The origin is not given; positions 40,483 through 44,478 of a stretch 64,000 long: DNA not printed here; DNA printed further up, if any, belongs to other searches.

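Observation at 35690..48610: Surface-protein cassette locus: one promoter-bearing SLH/Ig/FG-GAP gene plus three silent partial paralogs sharing kb-scale identical direct and inverted repeats, suggesting recombinational surface variation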

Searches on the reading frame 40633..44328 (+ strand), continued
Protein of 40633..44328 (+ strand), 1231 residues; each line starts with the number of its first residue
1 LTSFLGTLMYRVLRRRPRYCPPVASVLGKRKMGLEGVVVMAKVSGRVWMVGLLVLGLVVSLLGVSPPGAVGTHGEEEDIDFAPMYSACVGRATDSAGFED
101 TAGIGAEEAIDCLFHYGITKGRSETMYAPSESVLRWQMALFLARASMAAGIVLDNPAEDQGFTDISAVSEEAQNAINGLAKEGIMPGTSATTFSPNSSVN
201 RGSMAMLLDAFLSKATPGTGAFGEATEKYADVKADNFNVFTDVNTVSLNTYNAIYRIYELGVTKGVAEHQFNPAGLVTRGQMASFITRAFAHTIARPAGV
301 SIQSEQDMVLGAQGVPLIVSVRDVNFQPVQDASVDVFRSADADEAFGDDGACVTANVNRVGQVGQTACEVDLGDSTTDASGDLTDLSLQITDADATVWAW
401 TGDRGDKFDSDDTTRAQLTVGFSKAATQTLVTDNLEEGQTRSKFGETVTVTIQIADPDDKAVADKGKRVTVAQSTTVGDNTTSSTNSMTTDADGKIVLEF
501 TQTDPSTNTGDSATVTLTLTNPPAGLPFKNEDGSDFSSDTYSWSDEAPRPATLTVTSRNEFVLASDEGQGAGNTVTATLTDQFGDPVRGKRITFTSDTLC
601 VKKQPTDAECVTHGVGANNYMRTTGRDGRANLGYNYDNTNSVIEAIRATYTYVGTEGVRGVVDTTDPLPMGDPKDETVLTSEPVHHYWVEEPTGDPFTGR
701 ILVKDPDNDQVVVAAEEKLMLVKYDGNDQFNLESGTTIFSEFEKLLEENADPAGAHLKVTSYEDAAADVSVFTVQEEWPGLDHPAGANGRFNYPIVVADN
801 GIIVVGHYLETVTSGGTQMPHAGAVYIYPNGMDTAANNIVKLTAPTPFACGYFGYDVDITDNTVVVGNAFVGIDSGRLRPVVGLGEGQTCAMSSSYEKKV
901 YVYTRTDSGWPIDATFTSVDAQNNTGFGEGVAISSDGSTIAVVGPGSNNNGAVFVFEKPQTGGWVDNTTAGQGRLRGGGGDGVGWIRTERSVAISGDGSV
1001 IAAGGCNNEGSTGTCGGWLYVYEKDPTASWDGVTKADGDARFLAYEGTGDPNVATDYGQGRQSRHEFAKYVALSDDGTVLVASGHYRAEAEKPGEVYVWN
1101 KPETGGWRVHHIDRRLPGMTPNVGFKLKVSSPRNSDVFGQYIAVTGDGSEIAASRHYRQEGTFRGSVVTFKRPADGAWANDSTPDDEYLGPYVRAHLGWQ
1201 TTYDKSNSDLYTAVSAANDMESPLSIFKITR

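Call 74: find_encoding_contigs(protein=P0022, flank=10000, max_places=3)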
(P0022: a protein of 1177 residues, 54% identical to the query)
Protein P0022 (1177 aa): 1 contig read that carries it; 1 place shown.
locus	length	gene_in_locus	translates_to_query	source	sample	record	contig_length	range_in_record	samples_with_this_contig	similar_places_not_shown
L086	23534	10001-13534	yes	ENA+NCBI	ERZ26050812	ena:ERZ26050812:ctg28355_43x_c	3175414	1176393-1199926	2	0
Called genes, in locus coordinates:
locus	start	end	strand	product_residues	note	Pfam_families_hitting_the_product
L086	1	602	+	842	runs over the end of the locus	PF02463:SMC_N (weak), PF13476:AAA_23, PF13555:AAA_29, PF13558:SbcC_Walker_B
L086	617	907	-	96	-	PF07978:NIPSNAP (weak)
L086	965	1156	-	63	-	-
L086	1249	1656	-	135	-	PF01909:NTP_transf_2 (weak), PF18765:Polbeta (weak)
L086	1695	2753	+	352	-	PF01926:MMR_HSR1, PF06071:YchF-GTPase_C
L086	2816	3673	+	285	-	PF04018:VCA0040-like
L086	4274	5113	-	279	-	PF00795:CN_hydrolase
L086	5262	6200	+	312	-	PF00795:CN_hydrolase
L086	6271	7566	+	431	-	PF00291:PALP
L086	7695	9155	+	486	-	PF00291:PALP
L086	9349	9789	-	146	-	PF01243:PNPOx_N (weak)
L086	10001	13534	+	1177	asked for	PF00395:SLH, PF14312:FG-GAP_2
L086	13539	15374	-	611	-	PF13183:Fer4_8 (faint), PF13484:Fer4_16 (faint), PF12797:Fer4_2 (faint), PF13187:Fer4_9 (faint), PF14697:Fer4_21 (faint), PF00037:Fer4 (faint), PF12838:Fer4_7 (weak)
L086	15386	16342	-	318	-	PF01979:Amidohydro_1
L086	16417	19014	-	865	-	PF01799:Fer2_2, PF01315:Ald_Xan_dh_C, PF02738:MoCoBD_1, PF20256:MoCoBD_2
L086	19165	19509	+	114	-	PF13442:Cytochrome_CBB3, PF00034:Cytochrom_C (faint)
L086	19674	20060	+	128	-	PF00520:Ion_trans (weak), PF07885:Ion_trans_2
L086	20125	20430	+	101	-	-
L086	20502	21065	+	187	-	PF01909:NTP_transf_2 (weak), PF18765:Polbeta (weak)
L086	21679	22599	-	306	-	PF01909:NTP_transf_2, PF18765:Polbeta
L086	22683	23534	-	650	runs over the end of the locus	PF16177:ACAS_N, PF00501:AMP-binding, PF13193:AMP-binding_C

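Call 75: find_encoding_contigs(protein=P0006, flank=10000, max_places=3)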
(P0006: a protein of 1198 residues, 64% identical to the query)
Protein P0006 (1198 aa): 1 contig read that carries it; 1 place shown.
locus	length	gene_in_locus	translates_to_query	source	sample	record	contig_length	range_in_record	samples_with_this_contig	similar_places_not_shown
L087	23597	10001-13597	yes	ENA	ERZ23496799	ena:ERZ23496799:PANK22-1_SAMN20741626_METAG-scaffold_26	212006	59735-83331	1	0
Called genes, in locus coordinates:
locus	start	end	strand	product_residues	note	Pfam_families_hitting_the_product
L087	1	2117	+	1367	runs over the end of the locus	PF01580:FtsK_SpoIIIE, PF13401:AAA_22 (weak), PF13555:AAA_29 (faint), PF25199:nSTAND_NTPase5 (faint), PF01580:FtsK_SpoIIIE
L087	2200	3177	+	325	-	PF08240:ADH_N, PF00107:ADH_zinc_N, PF13602:ADH_zinc_N_2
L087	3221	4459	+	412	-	PF06293:Kdo (faint), PF13224:DUF4032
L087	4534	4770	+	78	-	PF00830:Ribosomal_L28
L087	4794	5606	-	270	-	PF00005:ABC_tran, PF13304:AAA_21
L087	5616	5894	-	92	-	-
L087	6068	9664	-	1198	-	PF00395:SLH, PF14312:FG-GAP_2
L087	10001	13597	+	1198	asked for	PF00395:SLH, PF14312:FG-GAP_2 (faint)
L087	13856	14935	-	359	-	-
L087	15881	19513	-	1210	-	PF00395:SLH, PF14312:FG-GAP_2 (faint)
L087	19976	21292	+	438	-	PF07995:GSDH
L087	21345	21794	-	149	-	PF00383:dCMP_cyt_deam_1, PF14437:MafB19-deam, PF14439:Bd3614-deam (weak)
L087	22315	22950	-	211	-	PF01209:Ubie_methyltran, PF13489:Methyltransf_23, PF08241:Methyltransf_11, PF08242:Methyltransf_12 (weak), PF13649:Methyltransf_25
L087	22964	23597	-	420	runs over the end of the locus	PF02403:Seryl_tRNA_N, PF00587:tRNA-synt_2b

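Call 78: find_encoding_contigs(protein=P0121, flank=10000, max_places=4)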
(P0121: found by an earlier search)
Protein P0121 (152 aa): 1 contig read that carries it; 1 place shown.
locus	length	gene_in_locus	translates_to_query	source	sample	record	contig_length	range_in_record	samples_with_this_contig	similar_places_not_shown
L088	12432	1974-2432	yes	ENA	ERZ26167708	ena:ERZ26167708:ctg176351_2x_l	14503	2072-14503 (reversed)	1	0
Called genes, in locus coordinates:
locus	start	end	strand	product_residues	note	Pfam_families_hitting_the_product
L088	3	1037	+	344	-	?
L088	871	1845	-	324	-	PF01527:HTH_Tnp_1 (weak), PF13011:LZ_Tnp_IS481, PF13384:HTH_23, PF13518:HTH_28, PF13551:HTH_29, PF13565:HTH_32, PF13683:rve_3 (faint), PF00665:rve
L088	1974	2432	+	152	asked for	-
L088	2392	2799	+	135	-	-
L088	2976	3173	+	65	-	PF10101:DUF2339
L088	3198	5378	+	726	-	PF10101:DUF2339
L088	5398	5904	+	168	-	PF10101:DUF2339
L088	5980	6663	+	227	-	PF00072:Response_reg, PF00486:Trans_reg_C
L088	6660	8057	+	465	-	PF00672:HAMP, PF00512:HisKA, PF02518:HATPase_c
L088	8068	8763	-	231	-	-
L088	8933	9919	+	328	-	PF00619:CARD (faint), PF10925:DUF2680 (faint)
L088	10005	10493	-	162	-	PF00075:RNase_H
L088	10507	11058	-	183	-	PF00440:TetR_N, PF16925:TetR_C_13 (faint), PF17932:TetR_C_24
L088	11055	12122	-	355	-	PF00970:FAD_binding_6, PF00175:NAD_binding_1, PF00111:Fer2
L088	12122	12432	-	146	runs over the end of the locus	PF01883:FeS_assembly_P, PF23451:Zn_ribbon_PaaD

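Call 81: search_protein_families(library=ncbifam, proteins=[window:40750-44325:+], max_evalue=0.001)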
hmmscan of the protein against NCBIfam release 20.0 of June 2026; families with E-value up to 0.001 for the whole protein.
window:40750-44325:+ (1192 aa): 1 family
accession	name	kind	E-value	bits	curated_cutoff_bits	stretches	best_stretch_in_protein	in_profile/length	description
NF033190.2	inl_like_NEAT_1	exception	1.8e-06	26.5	1275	0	132-252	590-692/754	NEAT domain-containing leucine-rich repeat protein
